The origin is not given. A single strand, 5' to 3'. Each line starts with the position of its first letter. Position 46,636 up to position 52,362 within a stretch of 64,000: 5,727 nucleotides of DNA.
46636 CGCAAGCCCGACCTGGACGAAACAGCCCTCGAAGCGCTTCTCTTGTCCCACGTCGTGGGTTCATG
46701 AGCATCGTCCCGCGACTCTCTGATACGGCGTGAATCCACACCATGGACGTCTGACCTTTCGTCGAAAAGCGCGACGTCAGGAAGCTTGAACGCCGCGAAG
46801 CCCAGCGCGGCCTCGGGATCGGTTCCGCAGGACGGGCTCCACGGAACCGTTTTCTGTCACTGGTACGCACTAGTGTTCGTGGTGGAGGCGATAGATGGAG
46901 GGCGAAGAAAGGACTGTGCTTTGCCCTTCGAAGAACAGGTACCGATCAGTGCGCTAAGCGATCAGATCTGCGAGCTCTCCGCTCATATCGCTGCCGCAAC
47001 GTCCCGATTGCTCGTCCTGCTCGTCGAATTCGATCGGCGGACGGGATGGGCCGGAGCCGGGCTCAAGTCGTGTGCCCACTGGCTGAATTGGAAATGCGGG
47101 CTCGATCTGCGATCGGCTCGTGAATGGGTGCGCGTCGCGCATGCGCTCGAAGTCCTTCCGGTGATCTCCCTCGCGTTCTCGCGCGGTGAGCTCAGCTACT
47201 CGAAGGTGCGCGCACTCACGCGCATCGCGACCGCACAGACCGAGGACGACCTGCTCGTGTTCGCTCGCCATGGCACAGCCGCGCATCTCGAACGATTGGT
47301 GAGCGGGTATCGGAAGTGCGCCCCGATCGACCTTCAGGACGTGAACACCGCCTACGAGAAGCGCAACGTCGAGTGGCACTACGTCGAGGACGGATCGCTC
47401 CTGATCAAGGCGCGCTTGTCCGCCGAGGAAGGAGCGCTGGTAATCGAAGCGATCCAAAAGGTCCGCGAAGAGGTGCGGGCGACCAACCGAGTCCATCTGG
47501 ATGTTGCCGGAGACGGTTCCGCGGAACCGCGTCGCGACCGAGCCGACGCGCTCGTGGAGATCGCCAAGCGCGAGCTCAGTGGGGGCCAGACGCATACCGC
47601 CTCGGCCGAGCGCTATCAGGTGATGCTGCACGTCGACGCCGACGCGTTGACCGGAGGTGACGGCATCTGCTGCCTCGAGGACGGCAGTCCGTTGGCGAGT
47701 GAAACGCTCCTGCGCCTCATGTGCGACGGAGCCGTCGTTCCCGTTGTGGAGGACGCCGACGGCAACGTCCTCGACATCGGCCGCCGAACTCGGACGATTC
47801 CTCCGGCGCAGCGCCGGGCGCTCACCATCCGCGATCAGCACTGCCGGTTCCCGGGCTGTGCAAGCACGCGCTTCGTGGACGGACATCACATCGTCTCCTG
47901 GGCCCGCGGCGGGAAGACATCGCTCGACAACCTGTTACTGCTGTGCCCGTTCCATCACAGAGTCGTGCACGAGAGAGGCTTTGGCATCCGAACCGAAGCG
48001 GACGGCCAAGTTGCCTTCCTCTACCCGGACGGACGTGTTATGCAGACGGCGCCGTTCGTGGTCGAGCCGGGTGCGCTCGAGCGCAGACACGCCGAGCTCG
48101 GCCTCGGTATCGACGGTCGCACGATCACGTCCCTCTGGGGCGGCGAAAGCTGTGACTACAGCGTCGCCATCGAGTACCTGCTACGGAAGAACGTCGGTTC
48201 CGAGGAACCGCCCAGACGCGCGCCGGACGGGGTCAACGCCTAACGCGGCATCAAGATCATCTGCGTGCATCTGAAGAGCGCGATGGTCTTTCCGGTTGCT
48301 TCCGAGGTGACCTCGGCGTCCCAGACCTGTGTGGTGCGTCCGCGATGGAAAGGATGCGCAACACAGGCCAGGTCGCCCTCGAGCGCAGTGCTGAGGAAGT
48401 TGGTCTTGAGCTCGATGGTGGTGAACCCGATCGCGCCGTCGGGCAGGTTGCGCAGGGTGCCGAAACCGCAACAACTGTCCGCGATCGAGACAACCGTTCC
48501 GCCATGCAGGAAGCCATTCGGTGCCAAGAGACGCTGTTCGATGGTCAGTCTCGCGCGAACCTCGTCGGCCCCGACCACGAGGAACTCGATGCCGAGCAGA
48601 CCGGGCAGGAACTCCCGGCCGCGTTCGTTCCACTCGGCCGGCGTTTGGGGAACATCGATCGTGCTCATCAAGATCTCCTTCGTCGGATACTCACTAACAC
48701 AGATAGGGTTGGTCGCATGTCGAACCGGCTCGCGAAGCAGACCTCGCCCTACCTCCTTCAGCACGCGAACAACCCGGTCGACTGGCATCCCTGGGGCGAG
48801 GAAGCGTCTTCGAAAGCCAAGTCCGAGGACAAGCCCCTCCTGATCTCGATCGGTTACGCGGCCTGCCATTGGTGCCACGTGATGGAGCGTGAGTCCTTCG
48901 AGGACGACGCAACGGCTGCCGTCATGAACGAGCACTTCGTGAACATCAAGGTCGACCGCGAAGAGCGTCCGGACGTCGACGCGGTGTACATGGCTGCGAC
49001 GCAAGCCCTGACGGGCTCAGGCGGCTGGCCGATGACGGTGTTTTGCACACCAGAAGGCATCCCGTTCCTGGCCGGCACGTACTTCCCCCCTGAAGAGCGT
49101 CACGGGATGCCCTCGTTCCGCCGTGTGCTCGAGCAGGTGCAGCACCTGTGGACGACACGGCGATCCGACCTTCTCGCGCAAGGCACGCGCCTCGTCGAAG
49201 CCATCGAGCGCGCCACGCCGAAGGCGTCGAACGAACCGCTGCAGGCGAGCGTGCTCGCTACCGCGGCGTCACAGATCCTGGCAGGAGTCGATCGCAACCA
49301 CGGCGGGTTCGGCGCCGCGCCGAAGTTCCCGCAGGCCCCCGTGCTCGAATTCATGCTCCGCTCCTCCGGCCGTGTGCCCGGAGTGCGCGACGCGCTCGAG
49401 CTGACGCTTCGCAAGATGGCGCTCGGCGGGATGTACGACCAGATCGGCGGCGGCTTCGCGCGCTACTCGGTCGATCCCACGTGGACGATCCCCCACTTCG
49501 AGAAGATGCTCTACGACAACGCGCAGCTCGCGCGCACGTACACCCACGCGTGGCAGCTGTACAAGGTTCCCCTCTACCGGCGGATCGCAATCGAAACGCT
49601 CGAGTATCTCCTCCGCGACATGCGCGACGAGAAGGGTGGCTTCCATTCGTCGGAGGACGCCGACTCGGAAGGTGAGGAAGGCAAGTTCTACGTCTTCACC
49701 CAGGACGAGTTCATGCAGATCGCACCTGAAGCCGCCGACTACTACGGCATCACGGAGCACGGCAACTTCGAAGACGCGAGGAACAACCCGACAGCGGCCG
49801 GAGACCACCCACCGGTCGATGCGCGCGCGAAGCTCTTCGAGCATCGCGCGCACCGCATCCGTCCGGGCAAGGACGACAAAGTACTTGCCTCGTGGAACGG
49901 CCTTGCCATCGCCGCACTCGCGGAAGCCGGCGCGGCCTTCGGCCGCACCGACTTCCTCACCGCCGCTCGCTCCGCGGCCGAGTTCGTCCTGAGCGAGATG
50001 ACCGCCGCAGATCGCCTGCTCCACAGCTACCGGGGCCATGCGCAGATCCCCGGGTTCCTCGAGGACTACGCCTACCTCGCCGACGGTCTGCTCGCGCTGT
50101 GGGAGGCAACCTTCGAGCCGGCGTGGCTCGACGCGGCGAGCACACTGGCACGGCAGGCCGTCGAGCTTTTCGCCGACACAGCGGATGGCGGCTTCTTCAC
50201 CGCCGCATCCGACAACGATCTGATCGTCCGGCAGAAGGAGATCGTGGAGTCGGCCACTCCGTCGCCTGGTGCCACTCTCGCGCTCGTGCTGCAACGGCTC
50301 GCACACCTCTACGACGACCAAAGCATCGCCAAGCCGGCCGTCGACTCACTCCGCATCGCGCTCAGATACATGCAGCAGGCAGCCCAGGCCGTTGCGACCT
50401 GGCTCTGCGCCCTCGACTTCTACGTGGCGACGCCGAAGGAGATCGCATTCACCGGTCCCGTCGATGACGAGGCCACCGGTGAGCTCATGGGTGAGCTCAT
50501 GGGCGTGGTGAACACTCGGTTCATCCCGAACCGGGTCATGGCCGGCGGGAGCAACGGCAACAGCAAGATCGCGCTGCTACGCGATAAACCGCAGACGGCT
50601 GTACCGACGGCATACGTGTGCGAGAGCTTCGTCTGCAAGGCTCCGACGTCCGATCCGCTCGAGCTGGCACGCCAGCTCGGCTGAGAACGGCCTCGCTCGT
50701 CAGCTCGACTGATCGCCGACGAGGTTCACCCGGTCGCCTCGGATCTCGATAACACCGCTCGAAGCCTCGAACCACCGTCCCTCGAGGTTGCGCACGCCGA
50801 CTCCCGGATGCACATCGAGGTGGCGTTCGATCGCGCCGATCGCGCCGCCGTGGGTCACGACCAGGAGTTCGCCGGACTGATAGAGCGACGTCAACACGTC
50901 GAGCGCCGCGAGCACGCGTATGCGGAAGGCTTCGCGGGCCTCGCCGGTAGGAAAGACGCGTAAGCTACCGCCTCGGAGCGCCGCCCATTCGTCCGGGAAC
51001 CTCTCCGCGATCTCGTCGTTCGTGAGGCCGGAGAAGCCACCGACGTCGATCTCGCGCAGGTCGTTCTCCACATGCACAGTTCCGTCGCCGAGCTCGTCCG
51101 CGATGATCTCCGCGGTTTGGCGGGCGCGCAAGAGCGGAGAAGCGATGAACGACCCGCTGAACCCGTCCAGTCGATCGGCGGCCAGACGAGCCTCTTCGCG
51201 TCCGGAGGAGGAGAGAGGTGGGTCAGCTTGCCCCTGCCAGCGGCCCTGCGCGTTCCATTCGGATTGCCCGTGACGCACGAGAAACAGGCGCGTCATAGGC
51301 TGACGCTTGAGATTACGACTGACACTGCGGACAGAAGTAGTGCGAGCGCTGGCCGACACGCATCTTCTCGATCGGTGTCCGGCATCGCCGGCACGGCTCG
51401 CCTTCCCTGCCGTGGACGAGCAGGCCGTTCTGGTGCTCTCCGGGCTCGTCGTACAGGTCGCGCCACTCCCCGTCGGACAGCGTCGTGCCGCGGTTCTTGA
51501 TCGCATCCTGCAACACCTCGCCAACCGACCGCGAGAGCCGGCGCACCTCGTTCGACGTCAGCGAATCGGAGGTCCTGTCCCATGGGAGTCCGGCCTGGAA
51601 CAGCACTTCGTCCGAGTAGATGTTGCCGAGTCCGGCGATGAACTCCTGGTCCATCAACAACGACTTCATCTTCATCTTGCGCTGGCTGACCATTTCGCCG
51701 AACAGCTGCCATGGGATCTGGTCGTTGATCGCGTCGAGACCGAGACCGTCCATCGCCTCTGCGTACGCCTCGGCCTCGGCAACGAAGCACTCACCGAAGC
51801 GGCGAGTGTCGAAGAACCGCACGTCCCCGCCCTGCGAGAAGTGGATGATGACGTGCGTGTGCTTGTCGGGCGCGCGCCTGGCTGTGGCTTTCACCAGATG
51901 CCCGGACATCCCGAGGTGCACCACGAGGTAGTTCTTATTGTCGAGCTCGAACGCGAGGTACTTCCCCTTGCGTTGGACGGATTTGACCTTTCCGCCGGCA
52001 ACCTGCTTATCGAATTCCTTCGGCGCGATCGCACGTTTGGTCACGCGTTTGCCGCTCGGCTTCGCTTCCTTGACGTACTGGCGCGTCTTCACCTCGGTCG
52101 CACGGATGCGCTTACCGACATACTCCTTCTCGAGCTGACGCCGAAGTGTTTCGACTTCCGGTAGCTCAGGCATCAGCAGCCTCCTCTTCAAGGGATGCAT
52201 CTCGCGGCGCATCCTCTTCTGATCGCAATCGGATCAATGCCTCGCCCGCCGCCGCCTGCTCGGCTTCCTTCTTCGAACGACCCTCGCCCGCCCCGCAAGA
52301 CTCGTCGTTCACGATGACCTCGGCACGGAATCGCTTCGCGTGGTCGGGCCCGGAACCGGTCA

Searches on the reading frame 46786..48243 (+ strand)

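Call 71: search_protein_families(library=pfam, proteins=[window:46786-48243:+], max_evalue=0.00001)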
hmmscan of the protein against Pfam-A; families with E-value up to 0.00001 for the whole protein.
window:46786-48243:+ (485 aa): 2 families
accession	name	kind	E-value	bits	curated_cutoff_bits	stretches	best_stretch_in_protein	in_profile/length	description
PF02720.22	DUF222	-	6.9e-17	62.2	24.4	1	63-350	8-306/306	Domain of unknown function (DUF222)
PF01844.29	HNH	-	2.1e-06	28.2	21.4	1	353-389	4-39/47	HNH endonuclease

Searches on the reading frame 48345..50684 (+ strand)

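Call 71: search_protein_families(library=pfam, proteins=[window:48345-50684:+], max_evalue=0.00001)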
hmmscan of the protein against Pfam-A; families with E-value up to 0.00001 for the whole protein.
window:48345-50684:+ (779 aa): 2 families
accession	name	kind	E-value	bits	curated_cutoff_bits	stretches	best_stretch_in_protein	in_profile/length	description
PF03190.21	Thioredox_DsbH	-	4.6e-76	254.7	27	1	127-287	2-162/163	Protein of unknown function, DUF255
PF13899.12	Thioredoxin_7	-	7.8e-10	39.2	27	1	146-234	1-81/83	Thioredoxin-like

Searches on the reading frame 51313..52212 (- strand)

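Call 71: search_protein_families(library=pfam, proteins=[window:51313-52212:-], max_evalue=0.00001)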
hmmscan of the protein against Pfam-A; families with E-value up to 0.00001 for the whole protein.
window:51313-52212:- (299 aa): 3 families
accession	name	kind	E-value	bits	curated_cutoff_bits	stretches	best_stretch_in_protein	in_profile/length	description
PF01149.29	Fapy_DNA_glyco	-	7.2e-35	120.6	25.5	1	14-142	1-117/117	Formamidopyrimidine-DNA glycosylase N-terminal domain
PF06831.19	H2TH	-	2.9e-21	75.7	34.7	1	157-245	1-89/93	Formamidopyrimidine-DNA glycosylase H2TH domain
PF06827.20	zf-FPG_IleRS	-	6.8e-12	45.4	21.3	1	271-299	1-29/30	Zinc finger found in FPG and IleRS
